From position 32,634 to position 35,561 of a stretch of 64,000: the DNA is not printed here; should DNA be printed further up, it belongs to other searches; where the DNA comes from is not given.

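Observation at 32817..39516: Candidate surface-protein O-glycosylation module: O-antigen-ligase-like/TPR membrane protein directly upstream of a 1275-aa Thr-rich cell-wall-anchored protein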

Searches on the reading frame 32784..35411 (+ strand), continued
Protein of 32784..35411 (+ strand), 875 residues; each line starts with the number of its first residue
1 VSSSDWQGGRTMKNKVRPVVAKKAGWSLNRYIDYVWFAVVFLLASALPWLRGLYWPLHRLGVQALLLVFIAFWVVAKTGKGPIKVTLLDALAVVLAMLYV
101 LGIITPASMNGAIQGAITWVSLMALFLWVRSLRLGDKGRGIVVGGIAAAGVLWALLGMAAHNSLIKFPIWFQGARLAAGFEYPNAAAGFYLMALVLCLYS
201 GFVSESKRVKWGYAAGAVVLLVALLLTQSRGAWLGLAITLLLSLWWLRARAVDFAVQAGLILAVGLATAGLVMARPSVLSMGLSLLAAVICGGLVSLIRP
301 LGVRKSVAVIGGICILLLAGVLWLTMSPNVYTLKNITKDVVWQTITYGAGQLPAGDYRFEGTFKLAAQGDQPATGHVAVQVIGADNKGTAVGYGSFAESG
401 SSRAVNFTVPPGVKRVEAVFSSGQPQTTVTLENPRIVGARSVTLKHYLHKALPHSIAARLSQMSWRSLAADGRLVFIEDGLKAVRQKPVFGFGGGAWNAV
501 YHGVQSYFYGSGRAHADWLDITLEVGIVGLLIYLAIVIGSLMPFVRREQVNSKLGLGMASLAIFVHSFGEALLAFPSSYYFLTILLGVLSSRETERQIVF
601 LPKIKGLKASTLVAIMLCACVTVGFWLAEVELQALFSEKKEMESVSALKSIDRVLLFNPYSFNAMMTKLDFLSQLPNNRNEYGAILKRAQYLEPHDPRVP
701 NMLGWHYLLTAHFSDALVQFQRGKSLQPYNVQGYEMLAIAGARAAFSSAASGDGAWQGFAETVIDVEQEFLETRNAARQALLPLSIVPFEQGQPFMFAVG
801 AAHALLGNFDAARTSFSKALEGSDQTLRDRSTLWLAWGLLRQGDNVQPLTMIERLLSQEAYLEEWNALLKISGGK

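Call 32: search_protein_families(library=pfam, proteins=[L065:7961-9727:+, L065:12331-13662:+, L065:13710-14429:+, L028:7044-8747:+, L028:11423-12859:+, L028:13497-14375:+, L028:14496-16067:+, L024:11480-13387:+, L020:12317-13942:-, L020:8403-9326:+], max_evalue=0.001)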
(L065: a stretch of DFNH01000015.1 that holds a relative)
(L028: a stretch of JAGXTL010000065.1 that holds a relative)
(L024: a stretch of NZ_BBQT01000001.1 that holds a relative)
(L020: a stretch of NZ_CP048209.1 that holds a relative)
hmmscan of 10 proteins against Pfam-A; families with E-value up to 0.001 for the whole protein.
L065:7961-9727:+ (588 aa): 1 family
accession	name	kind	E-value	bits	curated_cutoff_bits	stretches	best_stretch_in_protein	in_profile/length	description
PF00395.25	SLH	-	7e-37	125.6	20.8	3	461-504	1-44/44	S-layer homology domain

L065:12331-13662:+ (443 aa): 2 families
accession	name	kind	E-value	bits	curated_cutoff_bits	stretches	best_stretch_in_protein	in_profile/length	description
PF02706.20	Wzz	-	1.2e-12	48.4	25.5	1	19-116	3-91/91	Chain length determinant protein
PF13807.11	GNVR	-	5.5e-11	42.7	27.7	1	332-405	8-79/82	G-rich domain on putative tyrosine kinase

L065:13710-14429:+ (239 aa): 4 families
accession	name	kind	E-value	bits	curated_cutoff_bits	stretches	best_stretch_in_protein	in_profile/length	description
PF13614.12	AAA_31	-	1.8e-12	48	27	1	56-173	14-138/177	AAA domain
PF10609.15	ParA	-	4.9e-08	33.1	27.1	1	46-222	6-183/246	NUBPL iron-transfer P-loop NTPase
PF01656.29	CbiA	-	1.3e-07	32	25.4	1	49-138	4-54/125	CobQ/CobB/MinD/ParA nucleotide binding domain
PF09140.17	MipZ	-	0.00037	20.3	20.7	1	47-161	5-108/262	ATPase MipZ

L028:7044-8747:+ (567 aa): 1 family
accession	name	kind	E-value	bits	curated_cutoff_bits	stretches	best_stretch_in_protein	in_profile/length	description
PF00395.25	SLH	-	4.7e-23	81.3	20.8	3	440-483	1-44/44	S-layer homology domain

L028:11423-12859:+ (478 aa): 3 families
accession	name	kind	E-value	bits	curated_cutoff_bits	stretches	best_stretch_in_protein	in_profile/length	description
PF02706.20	Wzz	-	1.9e-14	54.2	25.5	1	6-104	2-90/91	Chain length determinant protein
PF13807.11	GNVR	-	5.4e-10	39.5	27.7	1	338-407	12-79/82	G-rich domain on putative tyrosine kinase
PF18035.6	Bap31_Bap29_C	-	0.00064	20.2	30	0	316-357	1-42/52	Bap31/Bap29 cytoplasmic coiled-coil domain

L028:13497-14375:+ (292 aa): 1 family
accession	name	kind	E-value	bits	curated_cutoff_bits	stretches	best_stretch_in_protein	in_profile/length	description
PF19567.5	CpsB_CapC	-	7.6e-49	166.7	27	1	22-254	1-233/234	Capsular polysaccharide synthesis, CpsB/CapC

L028:14496-16067:+ (523 aa): 3 families
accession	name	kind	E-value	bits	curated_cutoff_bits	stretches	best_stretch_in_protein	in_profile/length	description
PF03023.19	MurJ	-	7.2e-100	335.2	27.4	1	33-472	1-442/451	Lipid II flippase MurJ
PF01554.23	MatE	-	4e-07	30.3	24.9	1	235-400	1-161/161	MatE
PF13440.11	Polysacc_synt_3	-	8.5e-07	28.9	23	1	257-337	206-284/293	Polysaccharide biosynthesis protein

L024:11480-13387:+ (635 aa): 8 families
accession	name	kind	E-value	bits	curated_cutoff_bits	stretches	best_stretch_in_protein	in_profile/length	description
PF02719.21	Polysacc_synt_2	-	1.1e-120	402.7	20.2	1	281-563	1-291/293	Polysaccharide biosynthesis protein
PF01370.27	Epimerase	-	3.3e-23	82.8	20.9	1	281-491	1-226/240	NAD dependent epimerase/dehydratase family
PF13727.12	CoA_binding_3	-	5.4e-17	62.8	25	1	76-237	17-173/175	CoA-binding domain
PF16363.11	GDP_Man_Dehyd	-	2.9e-16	60.3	27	1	282-512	1-258/332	GDP-mannose 4,6 dehydratase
PF04321.23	RmlD_sub_bind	-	1.2e-15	57.9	27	1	280-469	2-177/287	RmlD substrate binding domain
PF01073.25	3Beta_HSD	-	7.7e-09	35.4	22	1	282-411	1-123/280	3-beta hydroxysteroid dehydrogenase/isomerase family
PF07993.18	NAD_binding_4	-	1.9e-06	27.7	20.1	1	355-422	90-154/258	Male sterility protein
PF08659.16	KR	-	9.1e-05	22.9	22.6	1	280-403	2-135/180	KR domain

L020:12317-13942:- (541 aa): 0 families

L020:8403-9326:+ (307 aa): 3 families
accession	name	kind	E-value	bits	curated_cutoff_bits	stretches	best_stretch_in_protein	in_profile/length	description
PF00535.33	Glycos_transf_2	-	2.8e-23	83.1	23.3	1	6-162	2-158/168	Glycosyl transferase family 2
PF13641.12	Glyco_tranf_2_3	-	1.3e-06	29.1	27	1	7-109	6-111/230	Glycosyltransferase like family 2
PF10111.15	Glyco_tranf_2_2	-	1.5e-05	25.1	27.3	1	9-216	7-223/276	Glycosyltransferase like family 2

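Call 37: search_solved_structures(query=window:32817-35411:+, max_evalue=10, show_alignments=2)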
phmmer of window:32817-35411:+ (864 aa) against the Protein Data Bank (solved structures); distinct sequences matched with E-value up to 10: 5.
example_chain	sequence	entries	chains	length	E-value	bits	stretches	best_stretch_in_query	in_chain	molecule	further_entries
3cv0_A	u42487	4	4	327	0.41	11.7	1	658-727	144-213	Peroxisome targeting signal 1 receptor PEX5 | Peroxisome targeting signal 1 receptor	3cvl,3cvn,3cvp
3cvq_A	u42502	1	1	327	0.6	11.1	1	658-727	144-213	Peroxisome targeting signal 1 receptor PEX5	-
9f8w_A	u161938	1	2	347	0.66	11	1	658-727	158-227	Peroxisome targeting signal 1 receptor PEX5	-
3lca_A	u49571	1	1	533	2.5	9.1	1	666-728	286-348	Protein TOM71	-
3fp2_A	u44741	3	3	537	2.5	9.1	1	666-728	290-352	TPR repeat-containing protein YHR117W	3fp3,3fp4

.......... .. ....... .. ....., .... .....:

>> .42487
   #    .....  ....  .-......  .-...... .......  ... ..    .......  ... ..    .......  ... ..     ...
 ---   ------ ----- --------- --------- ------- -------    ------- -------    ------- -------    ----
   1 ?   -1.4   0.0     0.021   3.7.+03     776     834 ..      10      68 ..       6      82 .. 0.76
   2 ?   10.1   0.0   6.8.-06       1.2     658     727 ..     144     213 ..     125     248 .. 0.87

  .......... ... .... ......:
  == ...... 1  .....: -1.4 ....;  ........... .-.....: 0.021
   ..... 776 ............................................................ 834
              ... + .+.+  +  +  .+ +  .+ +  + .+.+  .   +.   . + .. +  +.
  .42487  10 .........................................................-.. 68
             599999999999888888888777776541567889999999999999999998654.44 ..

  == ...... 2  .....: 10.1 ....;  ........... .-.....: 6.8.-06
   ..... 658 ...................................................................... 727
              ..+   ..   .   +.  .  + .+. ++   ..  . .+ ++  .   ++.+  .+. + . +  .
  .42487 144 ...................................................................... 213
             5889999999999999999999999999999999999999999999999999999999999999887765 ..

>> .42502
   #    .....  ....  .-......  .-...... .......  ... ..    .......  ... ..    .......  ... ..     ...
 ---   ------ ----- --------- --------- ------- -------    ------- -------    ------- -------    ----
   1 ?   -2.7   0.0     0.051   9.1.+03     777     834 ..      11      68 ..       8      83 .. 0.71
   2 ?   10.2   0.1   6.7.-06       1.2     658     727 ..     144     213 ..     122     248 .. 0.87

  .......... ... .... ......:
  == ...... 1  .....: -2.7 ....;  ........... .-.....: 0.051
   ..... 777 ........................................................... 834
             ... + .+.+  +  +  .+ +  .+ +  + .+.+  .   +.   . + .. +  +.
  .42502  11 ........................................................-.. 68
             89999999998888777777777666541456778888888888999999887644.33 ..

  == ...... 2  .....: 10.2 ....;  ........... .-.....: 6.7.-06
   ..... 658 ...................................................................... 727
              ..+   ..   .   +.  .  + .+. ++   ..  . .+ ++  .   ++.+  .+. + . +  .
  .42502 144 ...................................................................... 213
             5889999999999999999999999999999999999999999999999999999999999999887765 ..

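Call 41: search_solved_structures(query=A2, max_evalue=1)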
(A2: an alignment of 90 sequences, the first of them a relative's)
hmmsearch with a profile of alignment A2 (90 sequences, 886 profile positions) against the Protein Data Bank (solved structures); distinct sequences matched with E-value up to 1: 405 (the best 60 are shown).
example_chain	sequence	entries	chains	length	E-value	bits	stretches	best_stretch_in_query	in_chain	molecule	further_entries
9qhb_A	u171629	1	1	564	9.1e-140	470.5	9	647-763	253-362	Engineered tetratricopeptide repeat protein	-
8bu0_A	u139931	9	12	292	3.1e-69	237.1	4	637-763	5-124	Consensus tetratricopeptide repeat protein | Crystal structure of an 8-repeat consensus TPR superhelix with Zinc. | Monomer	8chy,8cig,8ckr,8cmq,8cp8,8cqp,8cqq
9qhc_A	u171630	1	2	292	6.7e-51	176.4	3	638-764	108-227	Engineered tetratricopeptide repeat protein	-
7yeh_B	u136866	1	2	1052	4.4e-40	140.6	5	651-756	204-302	UDP-N-acetylglucosamine--peptide N-acetylglucosaminyltransferase 110 kDa subunit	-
7ntf_A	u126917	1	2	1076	4.8e-40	140.5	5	651-758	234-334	Isoform 1 of UDP-N-acetylglucosamine--peptide N-acetylglucosaminyltransferase 110 kDa subu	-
7yea_A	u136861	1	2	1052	1.5e-39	138.9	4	651-757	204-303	UDP-N-acetylglucosamine--peptide N-acetylglucosaminyltransferase 110 kDa subunit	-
7obi_A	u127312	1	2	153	5.6e-37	130.4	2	645-757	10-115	CTPR-rv4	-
1w3b_A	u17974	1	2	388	1.1e-36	129.4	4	651-757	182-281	UDP-N-ACETYLGLUCOSAMINE--PEPTIDE N-ACETYLGLUCOSAMINYLTRANSFERASE 110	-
6eou_A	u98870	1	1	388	3.6e-36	127.7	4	651-757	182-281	UDP-N-acetylglucosamine--peptide N-acetylglucosaminyltransferase 110 kDa subunit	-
7kw7_E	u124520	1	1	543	1.2e-27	99.5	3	685-782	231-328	Stress-induced-phosphoprotein 1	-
9gzg_A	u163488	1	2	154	1.3e-23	86.1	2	646-757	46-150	Engineered CTPR protein with glutamic acids for conductivity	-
8ch0_A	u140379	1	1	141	1.4e-23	86.1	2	646-745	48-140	Consensus tetratricopeptide repeat protein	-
2fo7_A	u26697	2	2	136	1.5e-23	85.9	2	648-745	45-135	SYNTHETIC CONSENSUS TPR PROTEIN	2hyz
1na0_A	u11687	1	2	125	4.8e-20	74.3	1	637-757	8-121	designed protein CTPR3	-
6xt9_D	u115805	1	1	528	1.1e-19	73.2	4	651-736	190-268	Bardet-Biedl syndrome 4 protein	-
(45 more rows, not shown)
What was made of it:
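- Checked: The profile of 90 relatives hits solved TPR proteins at up to E 1e-140 (call 41).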
